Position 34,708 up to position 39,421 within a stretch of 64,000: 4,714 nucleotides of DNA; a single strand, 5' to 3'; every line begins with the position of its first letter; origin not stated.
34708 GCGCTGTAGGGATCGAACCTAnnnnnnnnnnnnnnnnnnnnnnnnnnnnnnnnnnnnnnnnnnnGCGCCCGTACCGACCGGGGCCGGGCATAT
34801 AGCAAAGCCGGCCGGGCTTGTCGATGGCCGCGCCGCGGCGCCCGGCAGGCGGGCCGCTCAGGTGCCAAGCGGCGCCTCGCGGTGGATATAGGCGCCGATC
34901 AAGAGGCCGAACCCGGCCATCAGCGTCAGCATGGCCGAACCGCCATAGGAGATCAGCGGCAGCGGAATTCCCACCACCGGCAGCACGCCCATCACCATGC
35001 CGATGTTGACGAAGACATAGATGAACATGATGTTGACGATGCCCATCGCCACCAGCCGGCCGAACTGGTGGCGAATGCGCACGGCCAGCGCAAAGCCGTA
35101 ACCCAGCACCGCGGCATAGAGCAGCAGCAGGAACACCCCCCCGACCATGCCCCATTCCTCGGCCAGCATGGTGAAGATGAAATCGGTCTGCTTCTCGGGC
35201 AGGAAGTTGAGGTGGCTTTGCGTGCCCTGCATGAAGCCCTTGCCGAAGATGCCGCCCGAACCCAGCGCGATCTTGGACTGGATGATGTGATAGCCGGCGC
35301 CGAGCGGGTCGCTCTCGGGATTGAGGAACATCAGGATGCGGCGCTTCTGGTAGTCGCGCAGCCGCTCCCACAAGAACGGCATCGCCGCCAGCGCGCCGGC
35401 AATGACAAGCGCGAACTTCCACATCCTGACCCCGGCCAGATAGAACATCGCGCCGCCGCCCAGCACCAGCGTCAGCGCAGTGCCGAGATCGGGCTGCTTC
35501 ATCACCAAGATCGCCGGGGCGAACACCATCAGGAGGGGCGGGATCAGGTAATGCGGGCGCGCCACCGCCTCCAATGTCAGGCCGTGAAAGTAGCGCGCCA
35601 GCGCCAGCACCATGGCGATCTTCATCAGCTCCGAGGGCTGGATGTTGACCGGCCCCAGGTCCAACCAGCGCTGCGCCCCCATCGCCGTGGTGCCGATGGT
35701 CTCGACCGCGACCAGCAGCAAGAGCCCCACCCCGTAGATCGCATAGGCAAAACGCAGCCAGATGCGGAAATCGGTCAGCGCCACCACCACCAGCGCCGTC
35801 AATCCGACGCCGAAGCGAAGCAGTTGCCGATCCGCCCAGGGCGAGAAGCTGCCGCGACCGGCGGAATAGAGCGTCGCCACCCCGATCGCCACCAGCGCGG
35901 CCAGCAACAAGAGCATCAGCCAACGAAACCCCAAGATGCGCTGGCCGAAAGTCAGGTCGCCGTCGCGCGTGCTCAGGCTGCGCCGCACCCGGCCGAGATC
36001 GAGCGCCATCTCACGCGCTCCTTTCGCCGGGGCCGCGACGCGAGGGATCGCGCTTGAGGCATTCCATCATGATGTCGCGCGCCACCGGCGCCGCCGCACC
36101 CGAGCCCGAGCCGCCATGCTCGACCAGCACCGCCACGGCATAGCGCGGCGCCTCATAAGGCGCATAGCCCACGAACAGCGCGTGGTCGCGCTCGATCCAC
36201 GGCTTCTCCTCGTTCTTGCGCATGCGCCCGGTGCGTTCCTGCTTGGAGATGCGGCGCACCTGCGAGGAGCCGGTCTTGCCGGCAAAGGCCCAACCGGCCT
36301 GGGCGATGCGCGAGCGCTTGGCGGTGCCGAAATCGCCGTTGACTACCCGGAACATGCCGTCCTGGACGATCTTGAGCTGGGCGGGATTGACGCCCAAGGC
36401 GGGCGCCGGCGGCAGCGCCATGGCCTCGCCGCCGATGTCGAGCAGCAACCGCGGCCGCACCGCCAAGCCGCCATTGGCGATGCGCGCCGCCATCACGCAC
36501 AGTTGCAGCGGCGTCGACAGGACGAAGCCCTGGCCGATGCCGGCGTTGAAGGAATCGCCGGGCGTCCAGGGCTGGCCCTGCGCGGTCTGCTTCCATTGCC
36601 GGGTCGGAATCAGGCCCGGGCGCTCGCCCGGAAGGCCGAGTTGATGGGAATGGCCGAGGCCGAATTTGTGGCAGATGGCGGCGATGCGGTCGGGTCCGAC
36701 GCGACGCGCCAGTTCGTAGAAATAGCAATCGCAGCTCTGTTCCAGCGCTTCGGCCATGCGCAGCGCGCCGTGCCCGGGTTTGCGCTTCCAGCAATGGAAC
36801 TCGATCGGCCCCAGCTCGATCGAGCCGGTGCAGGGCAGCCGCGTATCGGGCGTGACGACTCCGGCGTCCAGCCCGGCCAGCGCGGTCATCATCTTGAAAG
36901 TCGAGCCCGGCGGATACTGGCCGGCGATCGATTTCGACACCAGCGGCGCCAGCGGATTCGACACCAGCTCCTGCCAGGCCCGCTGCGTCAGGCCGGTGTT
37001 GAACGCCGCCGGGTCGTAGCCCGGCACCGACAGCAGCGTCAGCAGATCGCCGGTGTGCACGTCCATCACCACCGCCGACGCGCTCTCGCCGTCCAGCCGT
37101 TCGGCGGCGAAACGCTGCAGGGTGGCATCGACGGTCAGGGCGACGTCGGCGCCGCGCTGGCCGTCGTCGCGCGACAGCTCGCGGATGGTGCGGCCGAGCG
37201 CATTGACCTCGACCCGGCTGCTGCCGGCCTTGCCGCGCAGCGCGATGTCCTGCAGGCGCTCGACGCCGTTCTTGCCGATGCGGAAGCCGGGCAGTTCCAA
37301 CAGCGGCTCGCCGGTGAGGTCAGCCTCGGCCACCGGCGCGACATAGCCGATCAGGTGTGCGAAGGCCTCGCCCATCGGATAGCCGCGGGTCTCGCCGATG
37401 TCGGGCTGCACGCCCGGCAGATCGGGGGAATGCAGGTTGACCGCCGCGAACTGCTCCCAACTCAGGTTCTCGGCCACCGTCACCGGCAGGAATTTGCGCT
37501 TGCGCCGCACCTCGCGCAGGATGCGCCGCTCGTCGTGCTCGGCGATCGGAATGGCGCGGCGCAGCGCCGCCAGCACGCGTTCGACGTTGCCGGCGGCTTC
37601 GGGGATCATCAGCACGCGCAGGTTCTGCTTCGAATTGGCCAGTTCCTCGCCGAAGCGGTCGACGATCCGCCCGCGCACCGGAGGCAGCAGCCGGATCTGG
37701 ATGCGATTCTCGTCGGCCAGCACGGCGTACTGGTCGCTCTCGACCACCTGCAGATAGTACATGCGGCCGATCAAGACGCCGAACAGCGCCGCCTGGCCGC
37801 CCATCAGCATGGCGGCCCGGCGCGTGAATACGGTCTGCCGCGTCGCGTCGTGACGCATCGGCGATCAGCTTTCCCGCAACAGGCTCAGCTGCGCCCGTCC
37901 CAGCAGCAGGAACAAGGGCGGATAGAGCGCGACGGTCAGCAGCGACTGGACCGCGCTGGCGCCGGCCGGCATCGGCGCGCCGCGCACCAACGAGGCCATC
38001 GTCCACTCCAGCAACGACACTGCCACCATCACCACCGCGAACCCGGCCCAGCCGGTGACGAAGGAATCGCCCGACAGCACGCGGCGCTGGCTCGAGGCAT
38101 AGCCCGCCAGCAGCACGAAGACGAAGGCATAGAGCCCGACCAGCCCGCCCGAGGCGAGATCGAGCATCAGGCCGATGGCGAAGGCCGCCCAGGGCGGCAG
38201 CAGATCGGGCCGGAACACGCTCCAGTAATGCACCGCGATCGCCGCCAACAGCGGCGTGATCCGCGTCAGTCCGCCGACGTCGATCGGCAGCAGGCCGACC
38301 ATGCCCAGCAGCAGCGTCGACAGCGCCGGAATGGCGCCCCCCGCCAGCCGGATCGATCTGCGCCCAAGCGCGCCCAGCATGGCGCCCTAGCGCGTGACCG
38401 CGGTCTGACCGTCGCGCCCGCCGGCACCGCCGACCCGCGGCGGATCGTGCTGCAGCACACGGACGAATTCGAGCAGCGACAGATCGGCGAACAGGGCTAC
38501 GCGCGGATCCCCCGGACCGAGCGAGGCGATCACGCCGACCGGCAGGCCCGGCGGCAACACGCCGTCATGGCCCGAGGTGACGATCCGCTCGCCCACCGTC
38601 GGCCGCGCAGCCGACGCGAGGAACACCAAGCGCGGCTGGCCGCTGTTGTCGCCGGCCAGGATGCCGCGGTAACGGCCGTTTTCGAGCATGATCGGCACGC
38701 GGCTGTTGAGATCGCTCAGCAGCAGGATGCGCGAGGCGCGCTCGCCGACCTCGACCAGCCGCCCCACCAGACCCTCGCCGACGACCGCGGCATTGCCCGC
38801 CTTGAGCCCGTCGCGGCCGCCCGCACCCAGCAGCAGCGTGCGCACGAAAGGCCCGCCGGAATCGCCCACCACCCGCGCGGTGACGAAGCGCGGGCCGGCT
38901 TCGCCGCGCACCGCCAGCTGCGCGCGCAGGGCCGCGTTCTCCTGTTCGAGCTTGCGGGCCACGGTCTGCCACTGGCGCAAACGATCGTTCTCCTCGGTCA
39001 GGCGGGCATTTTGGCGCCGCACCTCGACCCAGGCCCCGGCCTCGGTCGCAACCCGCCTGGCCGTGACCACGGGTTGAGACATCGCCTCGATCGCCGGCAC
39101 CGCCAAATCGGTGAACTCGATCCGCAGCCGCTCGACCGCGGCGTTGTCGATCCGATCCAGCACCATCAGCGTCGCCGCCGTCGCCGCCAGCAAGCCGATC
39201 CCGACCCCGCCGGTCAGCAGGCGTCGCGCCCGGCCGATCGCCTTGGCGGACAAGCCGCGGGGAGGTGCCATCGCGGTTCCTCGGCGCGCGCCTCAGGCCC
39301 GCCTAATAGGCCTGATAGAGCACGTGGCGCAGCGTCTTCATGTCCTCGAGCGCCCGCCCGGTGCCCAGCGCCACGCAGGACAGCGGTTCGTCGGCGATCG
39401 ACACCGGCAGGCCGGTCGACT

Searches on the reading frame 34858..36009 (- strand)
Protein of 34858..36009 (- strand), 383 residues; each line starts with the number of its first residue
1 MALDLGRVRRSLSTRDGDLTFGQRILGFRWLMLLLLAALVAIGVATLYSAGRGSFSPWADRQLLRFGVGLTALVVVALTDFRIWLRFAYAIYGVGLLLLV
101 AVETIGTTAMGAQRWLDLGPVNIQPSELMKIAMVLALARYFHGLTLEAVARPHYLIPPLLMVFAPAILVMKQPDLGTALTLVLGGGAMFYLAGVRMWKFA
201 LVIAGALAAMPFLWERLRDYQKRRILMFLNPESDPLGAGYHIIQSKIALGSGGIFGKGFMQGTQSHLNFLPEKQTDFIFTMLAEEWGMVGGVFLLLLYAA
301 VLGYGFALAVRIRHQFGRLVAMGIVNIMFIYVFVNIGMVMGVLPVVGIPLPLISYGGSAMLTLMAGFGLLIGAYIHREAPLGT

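Call 20: search_protein_families(library=pfam, proteins=[window:34858-36009:-], max_evalue=0.0001)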
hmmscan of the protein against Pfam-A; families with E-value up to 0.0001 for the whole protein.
window:34858-36009:- (383 aa): 1 family
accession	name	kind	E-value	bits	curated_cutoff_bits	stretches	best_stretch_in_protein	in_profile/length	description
PF01098.24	FTSW_RODA_SPOVE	-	9.2e-101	337.8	26.4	1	31-373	3-350/356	Cell cycle protein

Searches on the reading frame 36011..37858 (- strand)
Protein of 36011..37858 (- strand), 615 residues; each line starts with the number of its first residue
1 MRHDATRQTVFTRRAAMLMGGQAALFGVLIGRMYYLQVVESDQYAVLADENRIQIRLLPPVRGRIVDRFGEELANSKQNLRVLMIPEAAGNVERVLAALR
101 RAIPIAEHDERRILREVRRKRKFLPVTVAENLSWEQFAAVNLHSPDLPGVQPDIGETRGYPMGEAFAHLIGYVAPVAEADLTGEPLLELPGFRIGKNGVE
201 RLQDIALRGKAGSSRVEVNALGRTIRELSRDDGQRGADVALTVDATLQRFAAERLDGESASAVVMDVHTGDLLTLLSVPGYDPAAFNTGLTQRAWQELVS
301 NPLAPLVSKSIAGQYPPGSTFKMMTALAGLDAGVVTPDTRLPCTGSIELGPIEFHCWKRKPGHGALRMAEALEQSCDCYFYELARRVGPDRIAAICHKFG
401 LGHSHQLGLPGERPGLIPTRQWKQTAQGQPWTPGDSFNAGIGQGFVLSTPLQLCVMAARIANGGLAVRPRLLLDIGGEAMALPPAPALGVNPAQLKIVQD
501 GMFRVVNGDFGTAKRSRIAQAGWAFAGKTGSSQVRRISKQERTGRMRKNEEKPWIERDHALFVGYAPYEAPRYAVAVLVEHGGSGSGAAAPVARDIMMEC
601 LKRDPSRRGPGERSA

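Call 20: search_protein_families(library=pfam, proteins=[window:36011-37858:-], max_evalue=0.0001)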
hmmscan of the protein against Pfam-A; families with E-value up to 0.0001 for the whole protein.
window:36011-37858:- (615 aa): 2 families
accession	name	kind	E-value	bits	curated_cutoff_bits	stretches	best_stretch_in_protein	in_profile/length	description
PF00905.27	Transpeptidase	-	2.3e-63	214.7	22.1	1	261-597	2-298/299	Penicillin binding protein transpeptidase domain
PF03717.20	PBP_dimer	-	1.9e-34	120.1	24.4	1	59-228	3-179/180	Penicillin-binding Protein dimerisation domain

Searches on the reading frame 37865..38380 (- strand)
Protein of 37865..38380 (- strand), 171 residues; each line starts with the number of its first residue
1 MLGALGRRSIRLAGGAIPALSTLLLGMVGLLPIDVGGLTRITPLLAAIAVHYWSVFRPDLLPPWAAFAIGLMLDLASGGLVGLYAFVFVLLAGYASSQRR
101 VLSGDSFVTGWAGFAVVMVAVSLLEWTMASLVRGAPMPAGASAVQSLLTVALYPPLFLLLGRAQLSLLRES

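Call 20: search_protein_families(library=pfam, proteins=[window:37865-38380:-], max_evalue=0.0001)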
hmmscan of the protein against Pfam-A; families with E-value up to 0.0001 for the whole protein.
window:37865-38380:- (171 aa): 1 family
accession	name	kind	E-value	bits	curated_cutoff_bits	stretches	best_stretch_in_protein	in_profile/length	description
PF04093.17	MreD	-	2.5e-10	41.1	24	1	28-160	20-155/158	rod shape-determining protein MreD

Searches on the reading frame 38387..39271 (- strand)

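Call 20: search_protein_families(library=pfam, proteins=[window:38387-39271:-], max_evalue=0.0001)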
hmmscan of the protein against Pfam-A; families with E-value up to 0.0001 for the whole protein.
window:38387-39271:- (294 aa): 1 family
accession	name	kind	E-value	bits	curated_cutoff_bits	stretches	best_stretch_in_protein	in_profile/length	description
PF04085.20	MreC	-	4.7e-29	101.5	28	1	134-273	1-146/147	Rod shape-determining protein MreC, barrel core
